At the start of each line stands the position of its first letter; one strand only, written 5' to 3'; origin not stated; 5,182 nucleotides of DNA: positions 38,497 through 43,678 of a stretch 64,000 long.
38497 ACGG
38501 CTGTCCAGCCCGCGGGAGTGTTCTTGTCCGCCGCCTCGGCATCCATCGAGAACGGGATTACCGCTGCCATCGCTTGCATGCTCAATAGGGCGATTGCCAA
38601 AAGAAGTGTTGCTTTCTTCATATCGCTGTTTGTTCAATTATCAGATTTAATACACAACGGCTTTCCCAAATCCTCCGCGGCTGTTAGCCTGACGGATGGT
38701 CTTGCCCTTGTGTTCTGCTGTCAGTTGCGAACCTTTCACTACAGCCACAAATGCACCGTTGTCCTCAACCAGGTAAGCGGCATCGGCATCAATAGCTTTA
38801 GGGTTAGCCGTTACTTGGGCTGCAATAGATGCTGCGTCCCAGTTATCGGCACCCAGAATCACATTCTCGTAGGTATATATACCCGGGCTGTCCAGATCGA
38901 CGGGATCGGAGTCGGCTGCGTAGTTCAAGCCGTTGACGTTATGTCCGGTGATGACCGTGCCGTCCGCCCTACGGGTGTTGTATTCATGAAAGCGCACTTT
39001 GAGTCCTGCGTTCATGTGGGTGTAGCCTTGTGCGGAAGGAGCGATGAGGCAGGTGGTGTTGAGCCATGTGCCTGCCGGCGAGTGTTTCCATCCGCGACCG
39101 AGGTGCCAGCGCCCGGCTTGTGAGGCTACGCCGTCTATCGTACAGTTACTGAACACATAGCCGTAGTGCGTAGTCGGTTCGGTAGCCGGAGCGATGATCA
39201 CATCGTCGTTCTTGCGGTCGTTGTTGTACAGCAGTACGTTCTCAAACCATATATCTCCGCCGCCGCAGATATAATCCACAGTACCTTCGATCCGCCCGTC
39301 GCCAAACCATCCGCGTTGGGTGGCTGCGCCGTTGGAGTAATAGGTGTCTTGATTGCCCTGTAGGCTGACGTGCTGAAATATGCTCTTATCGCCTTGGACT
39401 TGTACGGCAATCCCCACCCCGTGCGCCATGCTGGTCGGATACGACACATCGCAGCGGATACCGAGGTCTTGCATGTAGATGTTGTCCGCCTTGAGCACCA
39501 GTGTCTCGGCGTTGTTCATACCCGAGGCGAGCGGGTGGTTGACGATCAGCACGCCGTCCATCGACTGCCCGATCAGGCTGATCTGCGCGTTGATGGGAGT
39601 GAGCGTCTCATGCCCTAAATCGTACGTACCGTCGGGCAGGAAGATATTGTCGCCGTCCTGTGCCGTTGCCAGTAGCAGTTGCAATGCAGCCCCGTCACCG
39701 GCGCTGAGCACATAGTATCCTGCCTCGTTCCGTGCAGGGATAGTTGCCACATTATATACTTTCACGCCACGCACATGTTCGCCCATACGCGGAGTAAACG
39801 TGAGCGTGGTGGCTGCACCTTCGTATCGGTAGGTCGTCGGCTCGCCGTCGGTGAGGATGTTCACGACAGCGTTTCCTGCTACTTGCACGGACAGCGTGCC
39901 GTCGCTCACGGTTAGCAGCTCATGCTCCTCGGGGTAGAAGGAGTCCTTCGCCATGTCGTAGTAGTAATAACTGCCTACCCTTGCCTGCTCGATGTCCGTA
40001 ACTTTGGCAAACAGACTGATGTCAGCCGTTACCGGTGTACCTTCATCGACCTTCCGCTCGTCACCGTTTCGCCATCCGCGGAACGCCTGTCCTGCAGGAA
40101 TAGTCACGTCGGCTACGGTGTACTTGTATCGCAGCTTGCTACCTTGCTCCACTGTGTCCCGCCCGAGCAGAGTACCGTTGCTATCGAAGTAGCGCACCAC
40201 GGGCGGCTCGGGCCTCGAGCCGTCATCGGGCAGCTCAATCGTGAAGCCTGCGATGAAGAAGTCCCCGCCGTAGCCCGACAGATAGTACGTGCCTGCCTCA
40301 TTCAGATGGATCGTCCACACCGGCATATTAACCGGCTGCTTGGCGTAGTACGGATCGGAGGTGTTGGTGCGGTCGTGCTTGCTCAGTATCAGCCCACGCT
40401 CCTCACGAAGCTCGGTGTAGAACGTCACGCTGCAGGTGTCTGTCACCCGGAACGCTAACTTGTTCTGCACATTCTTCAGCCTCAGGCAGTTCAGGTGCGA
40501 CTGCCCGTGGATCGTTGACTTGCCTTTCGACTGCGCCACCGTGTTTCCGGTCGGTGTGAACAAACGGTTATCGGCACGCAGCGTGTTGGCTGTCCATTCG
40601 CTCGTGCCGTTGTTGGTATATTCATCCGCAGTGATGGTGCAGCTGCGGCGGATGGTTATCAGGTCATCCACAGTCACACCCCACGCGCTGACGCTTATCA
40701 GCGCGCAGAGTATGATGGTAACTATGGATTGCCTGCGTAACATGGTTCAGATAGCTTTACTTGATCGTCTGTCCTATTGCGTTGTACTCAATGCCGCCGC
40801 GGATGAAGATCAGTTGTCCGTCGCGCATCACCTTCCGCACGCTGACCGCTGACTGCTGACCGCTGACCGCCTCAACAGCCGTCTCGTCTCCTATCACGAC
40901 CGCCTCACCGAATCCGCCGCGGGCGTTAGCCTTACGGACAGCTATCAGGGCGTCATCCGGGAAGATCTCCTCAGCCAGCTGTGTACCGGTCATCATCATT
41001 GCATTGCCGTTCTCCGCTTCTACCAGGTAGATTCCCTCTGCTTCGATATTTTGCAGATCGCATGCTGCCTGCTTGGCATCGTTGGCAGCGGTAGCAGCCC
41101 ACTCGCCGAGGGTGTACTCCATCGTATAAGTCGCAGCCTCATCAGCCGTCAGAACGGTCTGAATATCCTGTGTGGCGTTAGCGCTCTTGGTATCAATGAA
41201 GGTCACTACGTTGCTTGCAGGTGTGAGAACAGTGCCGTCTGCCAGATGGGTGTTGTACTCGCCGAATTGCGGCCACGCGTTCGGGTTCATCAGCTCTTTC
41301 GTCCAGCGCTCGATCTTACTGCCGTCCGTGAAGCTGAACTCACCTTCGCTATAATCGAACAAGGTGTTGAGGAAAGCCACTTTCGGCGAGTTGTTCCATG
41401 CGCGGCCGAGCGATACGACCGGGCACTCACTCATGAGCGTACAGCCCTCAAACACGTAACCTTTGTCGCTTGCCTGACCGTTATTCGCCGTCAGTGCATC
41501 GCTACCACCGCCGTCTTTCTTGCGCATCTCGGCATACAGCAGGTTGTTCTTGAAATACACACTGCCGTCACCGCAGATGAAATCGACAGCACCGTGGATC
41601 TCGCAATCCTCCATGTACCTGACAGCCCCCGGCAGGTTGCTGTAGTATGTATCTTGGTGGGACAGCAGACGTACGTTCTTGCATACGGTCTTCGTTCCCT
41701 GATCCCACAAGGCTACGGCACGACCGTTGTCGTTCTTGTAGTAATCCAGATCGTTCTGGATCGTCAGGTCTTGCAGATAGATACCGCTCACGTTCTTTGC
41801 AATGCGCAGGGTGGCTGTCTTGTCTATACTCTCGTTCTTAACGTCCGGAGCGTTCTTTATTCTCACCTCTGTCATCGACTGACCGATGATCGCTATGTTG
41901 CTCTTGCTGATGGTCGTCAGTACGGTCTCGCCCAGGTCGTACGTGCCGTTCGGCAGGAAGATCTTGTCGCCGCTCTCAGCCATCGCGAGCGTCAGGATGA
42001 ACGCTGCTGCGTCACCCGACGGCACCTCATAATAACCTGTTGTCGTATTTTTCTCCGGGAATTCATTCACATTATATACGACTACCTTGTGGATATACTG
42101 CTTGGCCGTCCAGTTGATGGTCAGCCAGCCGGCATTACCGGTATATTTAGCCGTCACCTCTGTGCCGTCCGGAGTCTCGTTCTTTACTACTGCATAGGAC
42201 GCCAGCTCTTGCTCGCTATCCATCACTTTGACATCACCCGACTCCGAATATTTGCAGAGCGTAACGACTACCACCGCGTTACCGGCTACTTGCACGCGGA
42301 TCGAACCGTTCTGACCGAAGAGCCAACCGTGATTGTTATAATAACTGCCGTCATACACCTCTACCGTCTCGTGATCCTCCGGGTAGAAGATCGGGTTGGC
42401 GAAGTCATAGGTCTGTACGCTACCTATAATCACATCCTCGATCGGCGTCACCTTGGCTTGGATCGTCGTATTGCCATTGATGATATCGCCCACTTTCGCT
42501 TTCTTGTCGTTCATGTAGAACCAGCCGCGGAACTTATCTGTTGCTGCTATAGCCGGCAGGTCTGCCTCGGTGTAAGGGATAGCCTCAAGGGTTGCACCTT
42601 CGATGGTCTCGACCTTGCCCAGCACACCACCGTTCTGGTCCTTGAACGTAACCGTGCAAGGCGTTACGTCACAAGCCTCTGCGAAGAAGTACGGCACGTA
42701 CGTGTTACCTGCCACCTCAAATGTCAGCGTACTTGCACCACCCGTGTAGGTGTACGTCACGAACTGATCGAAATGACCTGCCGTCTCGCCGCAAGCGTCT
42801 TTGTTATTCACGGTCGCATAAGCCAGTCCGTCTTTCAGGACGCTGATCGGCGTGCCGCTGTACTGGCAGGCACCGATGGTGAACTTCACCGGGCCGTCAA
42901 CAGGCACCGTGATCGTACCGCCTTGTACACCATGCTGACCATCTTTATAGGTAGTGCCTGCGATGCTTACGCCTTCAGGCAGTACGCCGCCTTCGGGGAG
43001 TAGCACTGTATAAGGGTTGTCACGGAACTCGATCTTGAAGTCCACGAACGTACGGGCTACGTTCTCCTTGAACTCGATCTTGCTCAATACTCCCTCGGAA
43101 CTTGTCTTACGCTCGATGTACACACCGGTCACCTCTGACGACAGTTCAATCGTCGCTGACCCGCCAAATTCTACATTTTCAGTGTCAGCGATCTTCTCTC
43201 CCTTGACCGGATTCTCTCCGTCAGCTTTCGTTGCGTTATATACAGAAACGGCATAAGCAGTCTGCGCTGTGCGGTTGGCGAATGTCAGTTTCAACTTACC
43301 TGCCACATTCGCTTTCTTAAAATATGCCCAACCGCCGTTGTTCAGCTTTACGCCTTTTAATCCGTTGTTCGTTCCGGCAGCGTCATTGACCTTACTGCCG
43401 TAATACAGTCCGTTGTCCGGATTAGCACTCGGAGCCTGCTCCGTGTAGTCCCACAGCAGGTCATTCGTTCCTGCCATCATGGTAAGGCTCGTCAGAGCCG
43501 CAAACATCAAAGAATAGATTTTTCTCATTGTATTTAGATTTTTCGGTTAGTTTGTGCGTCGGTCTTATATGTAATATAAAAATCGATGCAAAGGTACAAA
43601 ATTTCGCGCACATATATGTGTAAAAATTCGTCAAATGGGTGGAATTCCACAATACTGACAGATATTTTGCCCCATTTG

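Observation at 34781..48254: Six proteins of the pectin accessory block end in the same ~25-residue C-terminal tail, a candidate sorting or assembly tag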

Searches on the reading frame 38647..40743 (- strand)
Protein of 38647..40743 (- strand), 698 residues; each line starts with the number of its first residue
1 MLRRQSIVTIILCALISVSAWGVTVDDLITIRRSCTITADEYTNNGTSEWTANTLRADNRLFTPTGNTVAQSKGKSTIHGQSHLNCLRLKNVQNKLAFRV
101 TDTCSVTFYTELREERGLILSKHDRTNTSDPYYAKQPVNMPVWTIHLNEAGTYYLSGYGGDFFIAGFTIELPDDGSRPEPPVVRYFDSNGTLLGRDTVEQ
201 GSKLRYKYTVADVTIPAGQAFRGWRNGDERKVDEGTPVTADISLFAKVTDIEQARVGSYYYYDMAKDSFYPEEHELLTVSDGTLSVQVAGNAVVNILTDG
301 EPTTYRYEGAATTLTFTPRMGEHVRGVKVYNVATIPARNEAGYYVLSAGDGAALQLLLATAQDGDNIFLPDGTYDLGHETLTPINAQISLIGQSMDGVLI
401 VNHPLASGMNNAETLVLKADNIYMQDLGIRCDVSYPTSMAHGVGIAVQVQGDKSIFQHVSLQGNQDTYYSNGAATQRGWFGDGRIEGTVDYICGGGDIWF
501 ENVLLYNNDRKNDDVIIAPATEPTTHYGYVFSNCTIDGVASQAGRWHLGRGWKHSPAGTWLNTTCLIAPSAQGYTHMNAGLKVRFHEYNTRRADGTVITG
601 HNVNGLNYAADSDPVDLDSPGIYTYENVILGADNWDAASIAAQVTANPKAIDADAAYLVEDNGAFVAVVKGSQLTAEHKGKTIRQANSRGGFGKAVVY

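Call 4: search_protein_families(library=ncbifam, proteins=[window:38647-40743:-], max_evalue=1)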
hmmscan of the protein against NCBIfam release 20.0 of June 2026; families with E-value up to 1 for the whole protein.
window:38647-40743:- (698 aa): 6 families
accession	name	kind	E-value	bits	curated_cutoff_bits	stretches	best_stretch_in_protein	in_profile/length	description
NF007822.0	PRK10531.1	equivalog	2.6e-19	69.2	436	1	408-555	195-351/430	putative acyl-CoA thioester hydrolase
NF041896.1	pecestase_PemA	equivalog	1.3e-14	53.8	700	1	410-560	110-274/365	pectinesterase PemA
NF041901.1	pecestase_PemB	equivalog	9.3e-10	38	700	1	438-555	202-331/379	pectinesterase PemB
TIGR03805.1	beta_helix_1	subfamily_domain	0.00091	18.4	141.5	1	354-431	1-74/314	parallel beta-helix domain-containing protein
TIGR04247.1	NosD_copper_fam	subfamily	0.0046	15.6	300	1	354-464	1-96/377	nitrous oxide reductase family maturation protein NosD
NF010403.0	PRK13829.1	equivalog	0.19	11.2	145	0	242-278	79-116/177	16S rRNA-processing protein RimM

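Call 5: search_protein_families(library=pfam, proteins=[window:38647-40743:-], max_evalue=1)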
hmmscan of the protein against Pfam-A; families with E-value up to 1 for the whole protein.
window:38647-40743:- (698 aa): 2 families
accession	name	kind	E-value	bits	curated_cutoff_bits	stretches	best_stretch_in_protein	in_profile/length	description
PF01095.25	Pectinesterase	-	9.9e-17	61.1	27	1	382-579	46-247/298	Pectinesterase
PF18283.7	CBM77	-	0.00077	20.2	25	1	55-138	12-90/108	Carbohydrate binding module 77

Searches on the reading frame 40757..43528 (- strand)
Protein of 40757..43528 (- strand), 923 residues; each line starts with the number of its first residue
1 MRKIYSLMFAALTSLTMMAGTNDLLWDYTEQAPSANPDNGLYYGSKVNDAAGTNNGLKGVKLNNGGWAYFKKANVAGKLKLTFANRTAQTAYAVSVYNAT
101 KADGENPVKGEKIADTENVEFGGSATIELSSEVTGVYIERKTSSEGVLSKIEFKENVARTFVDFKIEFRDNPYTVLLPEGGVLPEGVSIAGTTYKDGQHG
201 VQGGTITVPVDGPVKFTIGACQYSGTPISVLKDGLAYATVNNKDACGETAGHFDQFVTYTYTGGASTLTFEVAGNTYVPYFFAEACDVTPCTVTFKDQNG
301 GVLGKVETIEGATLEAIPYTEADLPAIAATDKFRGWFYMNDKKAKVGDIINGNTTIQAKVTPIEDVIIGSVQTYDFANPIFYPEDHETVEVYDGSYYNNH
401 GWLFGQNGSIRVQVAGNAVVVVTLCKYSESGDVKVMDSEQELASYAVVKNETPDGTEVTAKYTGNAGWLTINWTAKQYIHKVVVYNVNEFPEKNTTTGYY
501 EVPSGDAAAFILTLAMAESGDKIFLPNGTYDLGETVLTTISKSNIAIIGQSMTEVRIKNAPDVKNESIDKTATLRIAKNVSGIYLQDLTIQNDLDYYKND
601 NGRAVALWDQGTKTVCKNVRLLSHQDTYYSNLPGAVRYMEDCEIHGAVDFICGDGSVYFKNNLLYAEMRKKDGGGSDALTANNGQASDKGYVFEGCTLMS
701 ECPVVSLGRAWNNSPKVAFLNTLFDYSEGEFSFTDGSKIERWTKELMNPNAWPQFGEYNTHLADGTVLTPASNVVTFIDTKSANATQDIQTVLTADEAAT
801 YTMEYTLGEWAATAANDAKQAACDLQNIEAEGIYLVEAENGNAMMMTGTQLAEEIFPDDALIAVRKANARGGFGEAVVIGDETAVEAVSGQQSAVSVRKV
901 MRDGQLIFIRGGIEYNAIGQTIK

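Call 4: search_protein_families(library=ncbifam, proteins=[window:40757-43528:-], max_evalue=1)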
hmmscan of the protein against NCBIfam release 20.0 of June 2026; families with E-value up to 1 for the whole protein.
window:40757-43528:- (923 aa): 3 families
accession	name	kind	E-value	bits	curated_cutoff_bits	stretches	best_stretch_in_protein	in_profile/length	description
NF041896.1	pecestase_PemA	equivalog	1.6e-12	47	700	1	523-711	61-268/365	pectinesterase PemA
NF007822.0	PRK10531.1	equivalog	1.6e-12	46.8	436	1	564-716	190-353/430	putative acyl-CoA thioester hydrolase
NF041901.1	pecestase_PemB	equivalog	0.00013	21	700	1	564-660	166-273/379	pectinesterase PemB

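Call 5: search_protein_families(library=pfam, proteins=[window:40757-43528:-], max_evalue=1)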
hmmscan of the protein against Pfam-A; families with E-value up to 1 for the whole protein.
window:40757-43528:- (923 aa): 1 family
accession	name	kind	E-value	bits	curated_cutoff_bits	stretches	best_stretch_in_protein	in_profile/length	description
PF01095.25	Pectinesterase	-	1.2e-17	64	27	1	523-722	32-231/298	Pectinesterase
